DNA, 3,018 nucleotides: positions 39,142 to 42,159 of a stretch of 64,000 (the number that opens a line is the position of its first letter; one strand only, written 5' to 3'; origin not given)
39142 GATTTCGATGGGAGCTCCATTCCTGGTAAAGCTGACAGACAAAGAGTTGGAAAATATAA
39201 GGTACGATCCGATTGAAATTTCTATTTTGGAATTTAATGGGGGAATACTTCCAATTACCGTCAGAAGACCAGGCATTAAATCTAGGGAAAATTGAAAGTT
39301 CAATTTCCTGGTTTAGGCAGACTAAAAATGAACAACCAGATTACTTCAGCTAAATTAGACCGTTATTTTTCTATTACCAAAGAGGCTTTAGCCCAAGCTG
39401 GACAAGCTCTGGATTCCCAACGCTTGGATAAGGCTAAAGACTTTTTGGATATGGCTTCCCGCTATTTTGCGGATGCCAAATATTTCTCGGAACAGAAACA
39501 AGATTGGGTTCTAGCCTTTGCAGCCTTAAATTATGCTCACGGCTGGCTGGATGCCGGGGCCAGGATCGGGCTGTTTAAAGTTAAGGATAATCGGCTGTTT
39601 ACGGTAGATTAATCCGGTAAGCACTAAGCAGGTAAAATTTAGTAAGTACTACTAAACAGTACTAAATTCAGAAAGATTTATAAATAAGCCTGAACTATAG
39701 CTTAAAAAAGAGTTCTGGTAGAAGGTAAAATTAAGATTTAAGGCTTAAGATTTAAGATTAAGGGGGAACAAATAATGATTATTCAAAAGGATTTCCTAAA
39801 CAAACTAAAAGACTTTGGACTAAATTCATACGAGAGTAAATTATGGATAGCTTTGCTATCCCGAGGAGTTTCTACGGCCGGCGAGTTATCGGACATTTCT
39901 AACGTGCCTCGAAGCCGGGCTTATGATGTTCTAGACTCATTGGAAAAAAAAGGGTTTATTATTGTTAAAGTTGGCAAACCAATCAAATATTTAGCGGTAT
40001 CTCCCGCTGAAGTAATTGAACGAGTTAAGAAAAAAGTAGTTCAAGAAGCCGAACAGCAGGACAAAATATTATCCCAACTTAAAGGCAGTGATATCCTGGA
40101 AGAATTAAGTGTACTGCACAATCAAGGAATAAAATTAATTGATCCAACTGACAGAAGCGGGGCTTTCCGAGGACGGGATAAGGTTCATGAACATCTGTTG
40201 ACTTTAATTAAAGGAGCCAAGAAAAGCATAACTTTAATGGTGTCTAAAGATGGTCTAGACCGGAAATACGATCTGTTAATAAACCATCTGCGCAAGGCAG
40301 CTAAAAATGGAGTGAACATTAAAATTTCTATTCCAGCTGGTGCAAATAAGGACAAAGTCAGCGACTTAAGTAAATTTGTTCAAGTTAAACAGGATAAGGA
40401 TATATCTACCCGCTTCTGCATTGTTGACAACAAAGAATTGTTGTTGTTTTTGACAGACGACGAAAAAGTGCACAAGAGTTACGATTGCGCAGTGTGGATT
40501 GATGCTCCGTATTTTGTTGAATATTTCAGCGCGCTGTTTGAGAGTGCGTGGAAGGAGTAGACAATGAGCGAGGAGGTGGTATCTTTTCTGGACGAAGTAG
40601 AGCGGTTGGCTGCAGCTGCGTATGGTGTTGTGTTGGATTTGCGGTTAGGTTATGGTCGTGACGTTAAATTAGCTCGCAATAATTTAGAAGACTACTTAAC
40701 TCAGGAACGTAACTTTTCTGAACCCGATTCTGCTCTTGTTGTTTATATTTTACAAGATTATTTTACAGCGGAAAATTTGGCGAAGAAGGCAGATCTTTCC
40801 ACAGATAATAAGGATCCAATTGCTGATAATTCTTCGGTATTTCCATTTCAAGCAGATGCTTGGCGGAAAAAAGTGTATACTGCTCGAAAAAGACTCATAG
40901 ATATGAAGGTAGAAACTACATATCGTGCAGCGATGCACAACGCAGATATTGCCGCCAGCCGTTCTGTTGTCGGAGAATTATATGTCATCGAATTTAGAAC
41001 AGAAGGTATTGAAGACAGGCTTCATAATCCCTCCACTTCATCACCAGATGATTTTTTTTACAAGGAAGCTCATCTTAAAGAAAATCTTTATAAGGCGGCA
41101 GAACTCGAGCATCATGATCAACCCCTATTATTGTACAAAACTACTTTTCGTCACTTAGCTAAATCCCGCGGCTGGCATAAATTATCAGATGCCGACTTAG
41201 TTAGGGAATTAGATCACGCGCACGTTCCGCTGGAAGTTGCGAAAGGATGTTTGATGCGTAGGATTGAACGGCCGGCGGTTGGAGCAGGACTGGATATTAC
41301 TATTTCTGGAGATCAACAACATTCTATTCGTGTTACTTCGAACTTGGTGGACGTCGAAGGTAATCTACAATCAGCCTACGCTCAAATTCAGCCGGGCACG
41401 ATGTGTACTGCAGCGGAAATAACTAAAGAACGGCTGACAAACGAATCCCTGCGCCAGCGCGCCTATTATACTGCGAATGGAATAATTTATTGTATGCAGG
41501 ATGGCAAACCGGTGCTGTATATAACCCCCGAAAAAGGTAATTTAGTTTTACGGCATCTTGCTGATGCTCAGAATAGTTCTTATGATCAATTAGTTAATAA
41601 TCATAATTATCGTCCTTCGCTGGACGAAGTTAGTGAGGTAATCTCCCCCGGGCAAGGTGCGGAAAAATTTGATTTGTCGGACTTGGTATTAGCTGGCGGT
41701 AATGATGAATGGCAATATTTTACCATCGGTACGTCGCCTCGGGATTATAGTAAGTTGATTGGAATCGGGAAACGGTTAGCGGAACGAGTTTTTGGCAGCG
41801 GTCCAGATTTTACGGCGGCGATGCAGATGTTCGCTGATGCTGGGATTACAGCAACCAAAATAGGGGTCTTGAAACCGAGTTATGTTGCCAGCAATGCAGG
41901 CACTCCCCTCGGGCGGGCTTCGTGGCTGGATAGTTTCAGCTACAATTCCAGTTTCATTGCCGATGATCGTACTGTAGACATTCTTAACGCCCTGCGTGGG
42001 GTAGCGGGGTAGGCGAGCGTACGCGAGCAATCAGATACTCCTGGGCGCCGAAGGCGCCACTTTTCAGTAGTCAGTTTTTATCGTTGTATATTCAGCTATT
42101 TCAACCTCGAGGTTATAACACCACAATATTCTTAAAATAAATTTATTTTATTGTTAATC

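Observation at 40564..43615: Diversity-generating retroelement: target protein with C-terminal VR, AAY-rich TR, and RT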

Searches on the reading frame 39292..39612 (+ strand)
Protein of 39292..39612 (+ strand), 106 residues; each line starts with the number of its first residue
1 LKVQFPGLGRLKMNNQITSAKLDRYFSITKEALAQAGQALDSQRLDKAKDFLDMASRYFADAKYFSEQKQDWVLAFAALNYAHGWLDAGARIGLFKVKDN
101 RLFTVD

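Call 7: search_protein_families(library=pfam, proteins=[window:39292-39612:+], max_evalue=0.01)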
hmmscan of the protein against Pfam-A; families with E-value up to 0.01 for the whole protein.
window:39292-39612:+ (106 aa): 1 family
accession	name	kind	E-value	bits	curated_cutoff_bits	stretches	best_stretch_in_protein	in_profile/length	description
PF04010.18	DUF357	-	6.3e-22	77.8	29.4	1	24-95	1-73/73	Protein of unknown function (DUF357)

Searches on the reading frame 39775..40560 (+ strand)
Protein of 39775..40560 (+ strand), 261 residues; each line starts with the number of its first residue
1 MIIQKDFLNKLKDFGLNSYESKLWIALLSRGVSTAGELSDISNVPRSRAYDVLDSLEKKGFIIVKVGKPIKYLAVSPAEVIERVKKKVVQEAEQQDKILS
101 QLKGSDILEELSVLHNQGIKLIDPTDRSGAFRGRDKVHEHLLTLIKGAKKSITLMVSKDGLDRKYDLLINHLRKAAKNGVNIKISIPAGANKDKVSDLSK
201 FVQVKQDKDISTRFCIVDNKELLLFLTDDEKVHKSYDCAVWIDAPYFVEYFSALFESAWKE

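Call 7: search_protein_families(library=pfam, proteins=[window:39775-40560:+], max_evalue=0.01)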
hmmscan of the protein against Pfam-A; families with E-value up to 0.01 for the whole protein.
window:39775-40560:+ (261 aa): 3 families
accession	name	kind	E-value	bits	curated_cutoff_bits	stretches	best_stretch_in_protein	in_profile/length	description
PF01978.25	TrmB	-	2.2e-21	75.9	25.6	1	11-77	1-67/68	Sugar-specific transcriptional regulator TrmB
PF11495.14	Regulator_TrmB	-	1.2e-07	31.7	22.2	1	132-260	6-130/233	Archaeal transcriptional regulator TrmB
PF13091.12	PLDc_2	-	0.0016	18.7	27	0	141-259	1-132/132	PLD-like domain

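Call 81: search_protein_families(library=padloc, proteins=[window:39775-40560:+], max_evalue=0.001)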
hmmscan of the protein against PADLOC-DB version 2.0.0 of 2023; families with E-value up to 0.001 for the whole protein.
window:39775-40560:+ (261 aa): 2 families
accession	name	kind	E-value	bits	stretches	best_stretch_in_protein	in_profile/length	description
PDLC03922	MkoB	-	7.6e-06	23.5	0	123-194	298-367/610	-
PDLC01438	Csa3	-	0.00098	17.2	0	26-102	155-228/305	"CAS-I,CAS-II,CAS-III,CAS-IV,CAS-V,CAS-VI; associated_signaling"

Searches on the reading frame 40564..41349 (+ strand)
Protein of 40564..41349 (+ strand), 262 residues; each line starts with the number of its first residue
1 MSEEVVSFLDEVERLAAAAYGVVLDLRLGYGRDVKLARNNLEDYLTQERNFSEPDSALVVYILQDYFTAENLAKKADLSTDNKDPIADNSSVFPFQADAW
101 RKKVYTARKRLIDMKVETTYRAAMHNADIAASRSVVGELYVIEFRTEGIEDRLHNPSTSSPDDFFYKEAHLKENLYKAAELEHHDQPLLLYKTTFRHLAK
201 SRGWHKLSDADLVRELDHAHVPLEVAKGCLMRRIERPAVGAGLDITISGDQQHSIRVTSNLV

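Call 60: search_protein_representatives(protein=window:40564-41349:+)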
Query: 262 residues. Proteins with E-value up to 0.001 (for the whole library): 13; up to 1e-10: 3; up to 1e-30: 0. The best 13 are listed.
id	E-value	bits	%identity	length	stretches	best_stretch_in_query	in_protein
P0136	5.2e-23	98.5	36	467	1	7-237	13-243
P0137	1.1e-15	74.5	30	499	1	7-222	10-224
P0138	1.6e-11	60.9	29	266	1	6-225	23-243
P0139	1.7e-09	54.2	25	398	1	6-237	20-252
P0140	4.0e-09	53.0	28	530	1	5-226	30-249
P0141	1.6e-08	51.0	26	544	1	3-224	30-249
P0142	4.7e-08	49.5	28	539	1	6-234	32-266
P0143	1.6e-07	47.7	27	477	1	7-236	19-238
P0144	1.6e-06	44.5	29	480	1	8-238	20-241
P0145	3.9e-06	43.2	27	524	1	2-225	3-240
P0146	1.0e-05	41.9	28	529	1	62-227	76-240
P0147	1.0e-05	41.9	27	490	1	7-235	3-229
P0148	9.0e-04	35.5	26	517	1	83-234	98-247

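Call 62: search_protein_families(library=pfam, proteins=[P0136, P0137, P0138, P0139, P0140, P0141, P0142, P0143, P0144, P0145], max_evalue=0.01)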
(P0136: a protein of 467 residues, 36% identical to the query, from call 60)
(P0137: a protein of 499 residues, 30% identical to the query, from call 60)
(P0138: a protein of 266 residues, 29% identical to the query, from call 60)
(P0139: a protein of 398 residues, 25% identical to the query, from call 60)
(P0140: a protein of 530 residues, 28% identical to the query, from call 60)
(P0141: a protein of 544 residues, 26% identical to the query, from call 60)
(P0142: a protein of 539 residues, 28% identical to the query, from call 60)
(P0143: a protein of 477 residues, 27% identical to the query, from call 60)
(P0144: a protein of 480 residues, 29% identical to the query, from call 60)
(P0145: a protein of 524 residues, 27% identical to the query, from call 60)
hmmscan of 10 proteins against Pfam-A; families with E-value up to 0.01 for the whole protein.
P0136 (467 aa): 0 families

P0137 (499 aa): 0 families

P0138 (266 aa): 0 families

P0139 (398 aa): 0 families

P0140 (530 aa): 0 families

P0141 (544 aa): 0 families

P0142 (539 aa): 0 families

P0143 (477 aa): 0 families

P0144 (480 aa): 0 families

P0145 (524 aa): 0 families

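Call 85: predict_structure(alignment_id=A3)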
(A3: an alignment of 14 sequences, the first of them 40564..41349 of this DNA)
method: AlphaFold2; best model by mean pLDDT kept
length: 262 residues; sequences in the alignment: 14
mean_pLDDT: 78.3   pTM: 0.74
mean pLDDT of the five models: 78.3, 77.7, 76.5, 75.1, 73.7
residues with pLDDT >= 90: 119; 70-90: 63; 50-70: 36; < 50: 44
segments of 3 or more residues with pLDDT < 50: 144-149, 151-159, 240-262
pLDDT, mean of each block of 10 residues (from residue 1): 71 92 89 62 84 91 96 92 89 91 95 85 58 56 48 45 78 92 95 97 94 93 90 76 44 44 37
secondary structure, 60 per line:
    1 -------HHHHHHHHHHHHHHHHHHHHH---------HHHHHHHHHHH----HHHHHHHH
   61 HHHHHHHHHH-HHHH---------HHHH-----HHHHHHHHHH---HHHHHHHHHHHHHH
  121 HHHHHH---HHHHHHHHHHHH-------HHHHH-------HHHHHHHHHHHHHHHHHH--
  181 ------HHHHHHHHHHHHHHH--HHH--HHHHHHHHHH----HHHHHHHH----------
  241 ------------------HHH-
elements in order: H8-28 H38-48 H53-70 H72-75 H85-88 H94-103 H107-126 H130-141 H149-153 H161-178 H187-201 H209-218 H223-230

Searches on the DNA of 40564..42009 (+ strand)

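Call 54: search_rna_families(sources=[L004, L012, L013, L015, L017], threshold=evalue, max_evalue=0.01)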
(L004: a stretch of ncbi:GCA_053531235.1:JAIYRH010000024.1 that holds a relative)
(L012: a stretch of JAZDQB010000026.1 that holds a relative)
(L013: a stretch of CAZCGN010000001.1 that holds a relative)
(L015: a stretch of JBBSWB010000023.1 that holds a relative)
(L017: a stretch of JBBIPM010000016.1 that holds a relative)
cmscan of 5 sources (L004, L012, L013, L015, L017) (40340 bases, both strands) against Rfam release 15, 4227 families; matches with E-value up to 0.01: 5.
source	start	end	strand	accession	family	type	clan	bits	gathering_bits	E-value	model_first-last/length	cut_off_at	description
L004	5858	6000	+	RF03106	RT-11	Gene; sRNA;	-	123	143.5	4.2e-26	1-147/147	no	RT-11 RNA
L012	3697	3829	+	RF03106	RT-11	Gene; sRNA;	-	81.6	143.5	1.2e-15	1-147/147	no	RT-11 RNA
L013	3672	3821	+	RF03019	RT-16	Gene; sRNA;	-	80.1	50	4.6e-11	1-158/158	no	RT-16 RNA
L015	267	460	+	RF03106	RT-11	Gene; sRNA;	-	73.4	143.5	1.4e-13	1-147/147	no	RT-11 RNA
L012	3674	3874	+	RF03019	RT-16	Gene; sRNA;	-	46.5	50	0.00038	1-158/158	no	RT-16 RNA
